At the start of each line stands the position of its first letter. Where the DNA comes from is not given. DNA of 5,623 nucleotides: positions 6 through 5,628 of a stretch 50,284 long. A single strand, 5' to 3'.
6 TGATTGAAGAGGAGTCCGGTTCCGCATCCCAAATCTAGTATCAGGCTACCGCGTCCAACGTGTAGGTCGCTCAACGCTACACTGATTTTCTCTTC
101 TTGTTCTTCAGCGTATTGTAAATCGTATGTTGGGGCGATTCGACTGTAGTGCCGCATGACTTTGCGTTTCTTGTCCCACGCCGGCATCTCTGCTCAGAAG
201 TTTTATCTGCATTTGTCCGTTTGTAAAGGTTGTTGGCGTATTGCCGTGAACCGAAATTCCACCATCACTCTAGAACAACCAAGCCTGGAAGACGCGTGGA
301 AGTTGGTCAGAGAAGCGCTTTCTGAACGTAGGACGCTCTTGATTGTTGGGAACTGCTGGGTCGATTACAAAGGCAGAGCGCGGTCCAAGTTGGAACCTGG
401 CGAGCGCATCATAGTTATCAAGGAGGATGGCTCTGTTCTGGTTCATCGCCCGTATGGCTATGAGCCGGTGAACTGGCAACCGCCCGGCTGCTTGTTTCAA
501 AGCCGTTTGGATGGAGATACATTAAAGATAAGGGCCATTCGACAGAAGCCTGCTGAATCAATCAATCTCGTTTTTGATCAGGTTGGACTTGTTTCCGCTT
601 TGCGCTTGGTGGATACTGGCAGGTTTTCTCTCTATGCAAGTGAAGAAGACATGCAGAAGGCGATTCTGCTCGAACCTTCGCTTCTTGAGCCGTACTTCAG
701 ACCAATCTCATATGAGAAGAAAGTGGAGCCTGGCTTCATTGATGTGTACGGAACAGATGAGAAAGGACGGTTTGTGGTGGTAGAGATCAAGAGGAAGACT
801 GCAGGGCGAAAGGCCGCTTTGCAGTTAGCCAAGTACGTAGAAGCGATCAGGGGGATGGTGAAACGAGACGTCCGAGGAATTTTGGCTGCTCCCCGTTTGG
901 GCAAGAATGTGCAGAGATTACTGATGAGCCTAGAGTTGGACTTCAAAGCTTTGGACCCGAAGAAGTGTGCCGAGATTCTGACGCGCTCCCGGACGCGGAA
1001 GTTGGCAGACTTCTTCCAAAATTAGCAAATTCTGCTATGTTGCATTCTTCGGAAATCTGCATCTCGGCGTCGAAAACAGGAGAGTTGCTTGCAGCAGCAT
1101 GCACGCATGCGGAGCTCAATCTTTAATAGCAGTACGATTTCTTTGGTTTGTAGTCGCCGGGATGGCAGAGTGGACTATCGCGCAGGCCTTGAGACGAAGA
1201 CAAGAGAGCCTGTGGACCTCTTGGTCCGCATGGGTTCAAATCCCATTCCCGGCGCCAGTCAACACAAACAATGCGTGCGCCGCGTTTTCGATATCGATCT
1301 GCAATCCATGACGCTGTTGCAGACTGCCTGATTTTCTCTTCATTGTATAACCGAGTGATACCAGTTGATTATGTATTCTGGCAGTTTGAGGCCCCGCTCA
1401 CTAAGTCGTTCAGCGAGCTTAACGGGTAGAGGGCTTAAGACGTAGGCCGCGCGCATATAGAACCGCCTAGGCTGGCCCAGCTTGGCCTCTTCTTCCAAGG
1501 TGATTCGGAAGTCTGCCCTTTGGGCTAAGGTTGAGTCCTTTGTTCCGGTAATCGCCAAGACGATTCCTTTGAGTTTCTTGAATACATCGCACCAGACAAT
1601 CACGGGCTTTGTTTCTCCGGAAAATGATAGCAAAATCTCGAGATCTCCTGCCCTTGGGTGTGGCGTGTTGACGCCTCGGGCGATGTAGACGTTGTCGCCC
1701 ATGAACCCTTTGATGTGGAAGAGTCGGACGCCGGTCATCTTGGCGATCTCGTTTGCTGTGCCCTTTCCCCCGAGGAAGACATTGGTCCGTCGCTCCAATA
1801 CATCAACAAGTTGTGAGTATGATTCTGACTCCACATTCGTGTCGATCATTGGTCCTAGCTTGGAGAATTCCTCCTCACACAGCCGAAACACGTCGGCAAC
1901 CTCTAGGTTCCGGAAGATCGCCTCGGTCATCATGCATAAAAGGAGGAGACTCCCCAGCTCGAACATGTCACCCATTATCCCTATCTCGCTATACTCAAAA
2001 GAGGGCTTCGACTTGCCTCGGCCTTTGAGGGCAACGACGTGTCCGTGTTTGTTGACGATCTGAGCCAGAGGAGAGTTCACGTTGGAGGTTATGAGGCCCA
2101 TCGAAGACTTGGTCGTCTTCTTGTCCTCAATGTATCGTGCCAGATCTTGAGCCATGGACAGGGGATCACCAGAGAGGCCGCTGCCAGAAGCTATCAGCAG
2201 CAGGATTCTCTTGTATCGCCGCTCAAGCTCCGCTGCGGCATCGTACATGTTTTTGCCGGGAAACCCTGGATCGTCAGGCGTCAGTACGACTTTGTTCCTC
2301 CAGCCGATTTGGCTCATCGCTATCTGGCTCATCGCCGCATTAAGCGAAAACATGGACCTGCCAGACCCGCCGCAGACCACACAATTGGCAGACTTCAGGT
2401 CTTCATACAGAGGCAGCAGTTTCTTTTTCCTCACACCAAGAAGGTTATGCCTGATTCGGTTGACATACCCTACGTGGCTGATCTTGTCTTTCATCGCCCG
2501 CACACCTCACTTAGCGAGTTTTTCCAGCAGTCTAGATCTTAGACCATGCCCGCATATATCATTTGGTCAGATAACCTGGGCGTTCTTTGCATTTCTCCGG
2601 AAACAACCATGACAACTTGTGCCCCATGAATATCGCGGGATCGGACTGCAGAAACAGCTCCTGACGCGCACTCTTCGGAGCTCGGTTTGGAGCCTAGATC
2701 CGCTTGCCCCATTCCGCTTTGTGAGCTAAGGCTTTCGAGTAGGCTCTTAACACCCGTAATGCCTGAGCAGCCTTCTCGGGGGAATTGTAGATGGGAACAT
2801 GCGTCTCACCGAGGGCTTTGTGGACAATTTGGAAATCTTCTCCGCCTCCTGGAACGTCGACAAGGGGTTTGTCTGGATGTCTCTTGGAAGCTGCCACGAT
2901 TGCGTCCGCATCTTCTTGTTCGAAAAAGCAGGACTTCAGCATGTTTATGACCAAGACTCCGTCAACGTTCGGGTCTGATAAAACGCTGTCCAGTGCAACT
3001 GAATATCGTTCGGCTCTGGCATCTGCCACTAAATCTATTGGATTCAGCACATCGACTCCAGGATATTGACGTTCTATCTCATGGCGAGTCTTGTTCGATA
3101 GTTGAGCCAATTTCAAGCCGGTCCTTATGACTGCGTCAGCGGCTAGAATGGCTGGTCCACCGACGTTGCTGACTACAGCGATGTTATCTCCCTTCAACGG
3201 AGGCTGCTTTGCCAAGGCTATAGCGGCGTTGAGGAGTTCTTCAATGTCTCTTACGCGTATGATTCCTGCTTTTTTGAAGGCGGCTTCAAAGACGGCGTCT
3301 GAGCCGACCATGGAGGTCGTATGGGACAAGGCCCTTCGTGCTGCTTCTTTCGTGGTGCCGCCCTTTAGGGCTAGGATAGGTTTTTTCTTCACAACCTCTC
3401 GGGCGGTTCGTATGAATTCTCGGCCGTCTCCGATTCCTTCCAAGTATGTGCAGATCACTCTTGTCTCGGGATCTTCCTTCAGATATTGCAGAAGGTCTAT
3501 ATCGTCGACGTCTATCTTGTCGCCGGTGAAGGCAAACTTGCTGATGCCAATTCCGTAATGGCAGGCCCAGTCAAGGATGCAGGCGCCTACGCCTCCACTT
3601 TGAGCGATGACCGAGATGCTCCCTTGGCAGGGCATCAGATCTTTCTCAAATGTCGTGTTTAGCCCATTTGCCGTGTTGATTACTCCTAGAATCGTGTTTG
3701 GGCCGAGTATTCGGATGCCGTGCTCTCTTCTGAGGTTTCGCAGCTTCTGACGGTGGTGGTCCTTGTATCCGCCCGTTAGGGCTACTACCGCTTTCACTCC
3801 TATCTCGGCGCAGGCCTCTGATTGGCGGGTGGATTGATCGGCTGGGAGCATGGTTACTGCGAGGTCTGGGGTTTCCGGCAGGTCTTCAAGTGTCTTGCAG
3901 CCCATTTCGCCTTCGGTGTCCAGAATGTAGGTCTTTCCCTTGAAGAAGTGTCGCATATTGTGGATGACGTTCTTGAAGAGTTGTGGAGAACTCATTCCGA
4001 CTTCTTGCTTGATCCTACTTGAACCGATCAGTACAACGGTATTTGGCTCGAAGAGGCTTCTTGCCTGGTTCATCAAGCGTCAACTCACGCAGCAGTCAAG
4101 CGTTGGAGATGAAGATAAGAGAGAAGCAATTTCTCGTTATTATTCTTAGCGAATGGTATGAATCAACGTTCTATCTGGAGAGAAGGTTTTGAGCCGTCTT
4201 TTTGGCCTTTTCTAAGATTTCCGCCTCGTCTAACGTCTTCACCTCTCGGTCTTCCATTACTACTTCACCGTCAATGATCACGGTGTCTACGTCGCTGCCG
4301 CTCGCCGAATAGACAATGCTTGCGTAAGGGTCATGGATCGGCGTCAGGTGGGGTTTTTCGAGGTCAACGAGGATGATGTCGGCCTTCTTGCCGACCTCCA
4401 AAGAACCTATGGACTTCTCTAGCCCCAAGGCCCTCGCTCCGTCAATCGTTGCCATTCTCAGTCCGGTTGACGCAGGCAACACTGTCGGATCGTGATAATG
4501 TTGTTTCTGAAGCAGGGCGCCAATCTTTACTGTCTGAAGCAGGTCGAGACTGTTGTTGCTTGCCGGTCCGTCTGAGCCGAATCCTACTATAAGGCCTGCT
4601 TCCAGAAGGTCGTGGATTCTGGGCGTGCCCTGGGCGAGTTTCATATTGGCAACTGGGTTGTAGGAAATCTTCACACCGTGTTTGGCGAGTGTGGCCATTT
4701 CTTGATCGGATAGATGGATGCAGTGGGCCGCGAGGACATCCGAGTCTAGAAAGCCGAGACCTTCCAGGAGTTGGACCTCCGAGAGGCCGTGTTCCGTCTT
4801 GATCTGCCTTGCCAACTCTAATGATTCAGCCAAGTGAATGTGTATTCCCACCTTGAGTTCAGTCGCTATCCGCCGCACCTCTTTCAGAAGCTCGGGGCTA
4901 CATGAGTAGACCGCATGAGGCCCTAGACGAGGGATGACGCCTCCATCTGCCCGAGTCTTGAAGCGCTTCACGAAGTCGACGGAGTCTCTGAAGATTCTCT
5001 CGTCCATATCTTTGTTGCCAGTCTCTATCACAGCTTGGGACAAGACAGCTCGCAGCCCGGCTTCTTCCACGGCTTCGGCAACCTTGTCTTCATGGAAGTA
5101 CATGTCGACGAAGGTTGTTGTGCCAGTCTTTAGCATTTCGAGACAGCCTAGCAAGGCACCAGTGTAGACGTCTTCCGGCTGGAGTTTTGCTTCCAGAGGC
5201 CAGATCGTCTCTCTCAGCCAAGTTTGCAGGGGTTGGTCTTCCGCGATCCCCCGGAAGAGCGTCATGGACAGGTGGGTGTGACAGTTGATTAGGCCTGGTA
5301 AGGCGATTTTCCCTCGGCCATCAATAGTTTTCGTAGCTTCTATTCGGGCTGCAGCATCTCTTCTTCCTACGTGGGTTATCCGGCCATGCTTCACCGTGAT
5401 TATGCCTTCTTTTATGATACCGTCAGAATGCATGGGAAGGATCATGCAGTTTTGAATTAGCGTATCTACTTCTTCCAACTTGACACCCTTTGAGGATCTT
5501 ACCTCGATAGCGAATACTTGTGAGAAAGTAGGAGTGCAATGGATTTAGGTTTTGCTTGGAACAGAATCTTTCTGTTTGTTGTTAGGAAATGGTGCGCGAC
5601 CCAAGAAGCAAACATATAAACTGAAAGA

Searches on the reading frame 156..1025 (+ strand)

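Call 66: search_protein_families(library=pfam, proteins=[window:156-1025:+])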
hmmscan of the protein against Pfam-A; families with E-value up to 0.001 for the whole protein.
window:156-1025:+ (289 aa): 2 families
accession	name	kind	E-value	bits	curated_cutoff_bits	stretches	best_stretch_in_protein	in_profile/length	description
PF21003.3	NucS_N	-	4.5e-26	91.1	23.9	1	58-152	2-96/100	Endonuclease NucS N-terminal PH-like domain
PF01939.22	NucS_C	-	6.2e-24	84.8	24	1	162-271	1-111/124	Endonuclease NucS C-terminal domain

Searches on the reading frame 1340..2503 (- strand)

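Call 66: search_protein_families(library=pfam, proteins=[window:1340-2503:-])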
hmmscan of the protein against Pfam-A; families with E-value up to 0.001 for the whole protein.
window:1340-2503:- (387 aa): 1 family
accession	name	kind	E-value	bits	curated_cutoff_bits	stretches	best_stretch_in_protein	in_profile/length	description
PF01380.27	SIS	-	4.2e-11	43.2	25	1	239-341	5-109/131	SIS domain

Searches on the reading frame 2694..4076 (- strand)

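Call 66: search_protein_families(library=pfam, proteins=[window:2694-4076:-])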
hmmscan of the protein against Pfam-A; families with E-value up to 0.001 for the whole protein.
window:2694-4076:- (460 aa): 2 families
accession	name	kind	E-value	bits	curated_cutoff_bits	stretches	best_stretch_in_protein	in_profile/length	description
PF13607.11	Succ_CoA_lig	-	3.4e-51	173.1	27.4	1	151-287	1-137/138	Succinyl-CoA ligase like flavodoxin domain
PF13380.12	CoA_binding_2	-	1.5e-05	25.8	22.8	1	55-130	41-112/116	CoA binding domain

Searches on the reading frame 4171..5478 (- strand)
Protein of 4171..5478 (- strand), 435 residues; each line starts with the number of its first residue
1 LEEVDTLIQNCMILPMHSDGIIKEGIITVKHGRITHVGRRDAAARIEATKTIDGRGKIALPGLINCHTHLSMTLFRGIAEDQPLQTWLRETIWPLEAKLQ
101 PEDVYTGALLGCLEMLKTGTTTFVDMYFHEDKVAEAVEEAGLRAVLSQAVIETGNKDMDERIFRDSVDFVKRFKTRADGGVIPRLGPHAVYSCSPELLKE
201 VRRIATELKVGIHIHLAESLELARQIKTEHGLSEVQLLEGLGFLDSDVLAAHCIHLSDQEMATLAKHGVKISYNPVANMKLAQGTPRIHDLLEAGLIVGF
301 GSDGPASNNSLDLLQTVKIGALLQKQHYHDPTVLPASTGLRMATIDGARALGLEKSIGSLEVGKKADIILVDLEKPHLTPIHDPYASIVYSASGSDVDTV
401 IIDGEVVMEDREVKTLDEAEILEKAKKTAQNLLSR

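Call 66: search_protein_families(library=pfam, proteins=[window:4171-5478:-])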
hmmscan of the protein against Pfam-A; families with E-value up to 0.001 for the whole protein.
window:4171-5478:- (435 aa): 2 families
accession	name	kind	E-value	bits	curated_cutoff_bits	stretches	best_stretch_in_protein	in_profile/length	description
PF01979.26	Amidohydro_1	-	7.7e-83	279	25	1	58-407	1-345/345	Amidohydrolase family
PF07969.17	Amidohydro_3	-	2.6e-22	80.4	29.7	1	198-407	264-471/472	Amidohydrolase family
